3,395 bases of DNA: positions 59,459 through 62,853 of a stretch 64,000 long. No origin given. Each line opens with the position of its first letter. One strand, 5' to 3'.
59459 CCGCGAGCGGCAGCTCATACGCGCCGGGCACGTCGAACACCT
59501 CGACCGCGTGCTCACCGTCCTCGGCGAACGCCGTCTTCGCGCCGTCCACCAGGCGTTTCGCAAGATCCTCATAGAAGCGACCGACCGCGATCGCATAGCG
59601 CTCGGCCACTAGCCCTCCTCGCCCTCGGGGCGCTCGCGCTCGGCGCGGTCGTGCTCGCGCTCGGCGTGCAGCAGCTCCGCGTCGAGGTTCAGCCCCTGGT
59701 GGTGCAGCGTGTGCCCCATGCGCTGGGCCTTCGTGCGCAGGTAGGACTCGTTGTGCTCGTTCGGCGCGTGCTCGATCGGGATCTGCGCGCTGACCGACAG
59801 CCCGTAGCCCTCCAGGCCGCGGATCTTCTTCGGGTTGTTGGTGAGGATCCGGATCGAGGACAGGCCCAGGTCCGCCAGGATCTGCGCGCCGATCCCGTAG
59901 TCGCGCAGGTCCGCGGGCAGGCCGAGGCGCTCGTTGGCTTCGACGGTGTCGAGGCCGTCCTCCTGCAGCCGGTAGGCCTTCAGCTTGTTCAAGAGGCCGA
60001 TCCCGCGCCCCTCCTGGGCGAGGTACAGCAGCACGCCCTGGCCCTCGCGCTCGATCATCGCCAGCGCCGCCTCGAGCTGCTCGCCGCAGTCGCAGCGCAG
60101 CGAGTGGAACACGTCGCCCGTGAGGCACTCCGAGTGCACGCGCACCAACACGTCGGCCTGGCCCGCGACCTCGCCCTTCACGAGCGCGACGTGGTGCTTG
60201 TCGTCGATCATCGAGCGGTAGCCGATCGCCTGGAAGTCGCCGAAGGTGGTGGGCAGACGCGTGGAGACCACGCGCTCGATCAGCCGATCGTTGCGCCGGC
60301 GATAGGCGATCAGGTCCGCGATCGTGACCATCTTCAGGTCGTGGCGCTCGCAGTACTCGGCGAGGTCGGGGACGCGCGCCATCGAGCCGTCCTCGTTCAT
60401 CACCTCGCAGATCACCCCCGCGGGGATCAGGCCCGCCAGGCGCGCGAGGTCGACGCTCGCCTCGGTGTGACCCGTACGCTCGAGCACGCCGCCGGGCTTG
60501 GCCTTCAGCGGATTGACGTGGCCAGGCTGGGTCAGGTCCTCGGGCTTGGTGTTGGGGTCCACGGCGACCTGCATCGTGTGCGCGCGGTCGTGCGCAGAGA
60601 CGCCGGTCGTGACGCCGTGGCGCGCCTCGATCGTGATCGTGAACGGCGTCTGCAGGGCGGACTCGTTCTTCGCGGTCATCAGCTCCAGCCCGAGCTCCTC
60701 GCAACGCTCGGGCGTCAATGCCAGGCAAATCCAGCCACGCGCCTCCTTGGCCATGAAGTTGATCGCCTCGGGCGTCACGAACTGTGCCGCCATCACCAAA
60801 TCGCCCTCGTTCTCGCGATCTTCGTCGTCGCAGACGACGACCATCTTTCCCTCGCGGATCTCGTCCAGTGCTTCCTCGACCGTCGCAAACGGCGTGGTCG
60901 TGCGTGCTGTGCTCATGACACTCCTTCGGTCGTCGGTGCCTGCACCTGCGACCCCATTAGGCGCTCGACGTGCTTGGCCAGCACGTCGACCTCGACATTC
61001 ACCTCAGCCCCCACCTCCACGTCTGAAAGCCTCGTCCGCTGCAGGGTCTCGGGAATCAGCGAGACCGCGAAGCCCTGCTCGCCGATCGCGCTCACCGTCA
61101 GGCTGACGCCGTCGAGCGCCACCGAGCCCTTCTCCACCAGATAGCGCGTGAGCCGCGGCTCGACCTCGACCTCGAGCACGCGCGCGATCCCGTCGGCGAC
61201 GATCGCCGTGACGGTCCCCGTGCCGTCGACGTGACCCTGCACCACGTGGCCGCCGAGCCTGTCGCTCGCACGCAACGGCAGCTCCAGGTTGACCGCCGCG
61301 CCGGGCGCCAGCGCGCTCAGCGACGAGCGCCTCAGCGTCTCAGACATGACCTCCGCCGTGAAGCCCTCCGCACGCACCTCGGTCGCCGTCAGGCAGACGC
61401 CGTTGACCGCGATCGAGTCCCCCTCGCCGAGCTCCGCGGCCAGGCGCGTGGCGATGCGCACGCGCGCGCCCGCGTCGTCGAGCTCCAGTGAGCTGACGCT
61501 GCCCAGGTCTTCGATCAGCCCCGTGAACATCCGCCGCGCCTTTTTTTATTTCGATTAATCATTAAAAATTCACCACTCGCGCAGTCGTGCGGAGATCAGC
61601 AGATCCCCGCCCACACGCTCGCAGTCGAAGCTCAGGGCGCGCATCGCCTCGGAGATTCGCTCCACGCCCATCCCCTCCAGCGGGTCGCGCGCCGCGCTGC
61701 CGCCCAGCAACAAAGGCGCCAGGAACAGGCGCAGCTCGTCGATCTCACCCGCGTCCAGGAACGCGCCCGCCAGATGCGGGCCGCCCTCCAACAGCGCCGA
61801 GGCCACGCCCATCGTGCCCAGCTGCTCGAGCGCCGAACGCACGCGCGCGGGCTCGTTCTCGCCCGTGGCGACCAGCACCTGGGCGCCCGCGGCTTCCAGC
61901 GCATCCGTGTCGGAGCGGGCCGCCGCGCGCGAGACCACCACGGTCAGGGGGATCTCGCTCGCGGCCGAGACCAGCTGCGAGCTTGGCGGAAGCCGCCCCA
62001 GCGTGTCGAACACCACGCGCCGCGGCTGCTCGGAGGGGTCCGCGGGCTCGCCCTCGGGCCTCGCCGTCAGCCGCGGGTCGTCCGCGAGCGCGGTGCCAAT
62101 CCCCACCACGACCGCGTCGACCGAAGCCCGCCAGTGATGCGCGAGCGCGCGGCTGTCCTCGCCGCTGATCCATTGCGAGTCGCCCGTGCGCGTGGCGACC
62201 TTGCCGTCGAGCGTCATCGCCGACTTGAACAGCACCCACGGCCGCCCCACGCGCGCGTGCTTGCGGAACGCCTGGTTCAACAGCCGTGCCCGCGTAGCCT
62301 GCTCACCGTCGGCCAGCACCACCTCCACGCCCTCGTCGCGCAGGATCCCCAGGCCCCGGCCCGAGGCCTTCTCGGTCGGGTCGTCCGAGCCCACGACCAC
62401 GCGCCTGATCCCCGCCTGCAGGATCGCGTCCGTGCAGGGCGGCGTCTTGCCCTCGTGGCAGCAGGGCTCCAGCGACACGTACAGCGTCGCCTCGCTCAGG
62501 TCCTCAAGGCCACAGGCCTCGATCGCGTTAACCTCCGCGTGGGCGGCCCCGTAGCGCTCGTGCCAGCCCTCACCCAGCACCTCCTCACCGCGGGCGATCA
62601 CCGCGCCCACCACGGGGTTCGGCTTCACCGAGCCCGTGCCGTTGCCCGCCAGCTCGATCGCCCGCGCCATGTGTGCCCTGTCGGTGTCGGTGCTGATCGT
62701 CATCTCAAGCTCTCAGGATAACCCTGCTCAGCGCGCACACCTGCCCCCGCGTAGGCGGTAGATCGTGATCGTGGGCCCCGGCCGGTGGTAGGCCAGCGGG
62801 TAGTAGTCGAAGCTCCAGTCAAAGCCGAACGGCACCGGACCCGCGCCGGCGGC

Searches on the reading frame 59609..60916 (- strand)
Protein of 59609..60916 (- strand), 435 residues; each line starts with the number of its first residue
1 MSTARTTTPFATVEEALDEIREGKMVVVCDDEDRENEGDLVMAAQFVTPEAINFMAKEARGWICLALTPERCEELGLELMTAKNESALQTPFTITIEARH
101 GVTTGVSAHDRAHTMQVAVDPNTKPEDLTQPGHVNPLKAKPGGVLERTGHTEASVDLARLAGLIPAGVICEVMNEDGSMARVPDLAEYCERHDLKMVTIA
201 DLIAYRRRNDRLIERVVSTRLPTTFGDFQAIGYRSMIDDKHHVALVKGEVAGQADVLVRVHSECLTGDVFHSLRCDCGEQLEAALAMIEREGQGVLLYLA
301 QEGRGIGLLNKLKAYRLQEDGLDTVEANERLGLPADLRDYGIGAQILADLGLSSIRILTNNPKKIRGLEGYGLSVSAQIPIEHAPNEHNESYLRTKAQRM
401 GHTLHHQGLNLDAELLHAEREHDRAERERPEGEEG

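Call 66: search_protein_families(library=pfam, proteins=[window:59609-60916:-], max_evalue=0.00001)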
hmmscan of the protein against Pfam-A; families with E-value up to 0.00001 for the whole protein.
window:59609-60916:- (435 aa): 2 families
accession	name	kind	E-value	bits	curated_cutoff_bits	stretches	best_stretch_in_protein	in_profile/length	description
PF00926.24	DHBP_synthase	-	5.3e-88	294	26.4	1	14-205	1-191/191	3,4-dihydroxy-2-butanone 4-phosphate synthase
PF00925.25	GTP_cyclohydro2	-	2.1e-75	252.3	23.3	1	214-380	1-165/165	GTP cyclohydrolase II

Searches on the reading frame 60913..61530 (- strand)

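Call 66: search_protein_families(library=pfam, proteins=[window:60913-61530:-], max_evalue=0.00001)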
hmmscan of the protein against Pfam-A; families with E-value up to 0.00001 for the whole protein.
window:60913-61530:- (205 aa): 1 family
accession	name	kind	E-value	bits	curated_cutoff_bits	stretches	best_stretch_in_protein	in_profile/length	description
PF00677.23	Lum_binding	-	7.8e-49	164.1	27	2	98-182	1-86/86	Lumazine binding domain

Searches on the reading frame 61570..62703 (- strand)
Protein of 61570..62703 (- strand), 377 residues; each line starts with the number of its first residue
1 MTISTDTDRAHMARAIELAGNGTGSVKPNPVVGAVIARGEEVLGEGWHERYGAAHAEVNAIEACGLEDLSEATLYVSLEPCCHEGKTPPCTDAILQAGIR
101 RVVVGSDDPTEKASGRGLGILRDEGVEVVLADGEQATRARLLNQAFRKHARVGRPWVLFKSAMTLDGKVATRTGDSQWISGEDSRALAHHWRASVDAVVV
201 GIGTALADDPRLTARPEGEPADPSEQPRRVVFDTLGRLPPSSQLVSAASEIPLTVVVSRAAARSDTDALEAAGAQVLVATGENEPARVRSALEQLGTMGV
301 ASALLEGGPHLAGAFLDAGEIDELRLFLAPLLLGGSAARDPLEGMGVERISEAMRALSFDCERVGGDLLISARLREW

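Call 66: search_protein_families(library=pfam, proteins=[window:61570-62703:-], max_evalue=0.00001)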
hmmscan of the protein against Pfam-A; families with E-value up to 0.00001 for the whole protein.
window:61570-62703:- (377 aa): 3 families
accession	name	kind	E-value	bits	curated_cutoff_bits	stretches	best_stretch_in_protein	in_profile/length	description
PF01872.23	RibD_C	-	2.6e-45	155.1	24.1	1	155-349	1-180/197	RibD C-terminal domain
PF00383.29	dCMP_cyt_deam_1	-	3.5e-18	65.8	25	1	7-105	3-101/102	Cytidine and deoxycytidylate deaminase zinc-binding region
PF14437.12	MafB19-deam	-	2e-10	41.1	27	1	12-111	7-106/142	MafB19-like deaminase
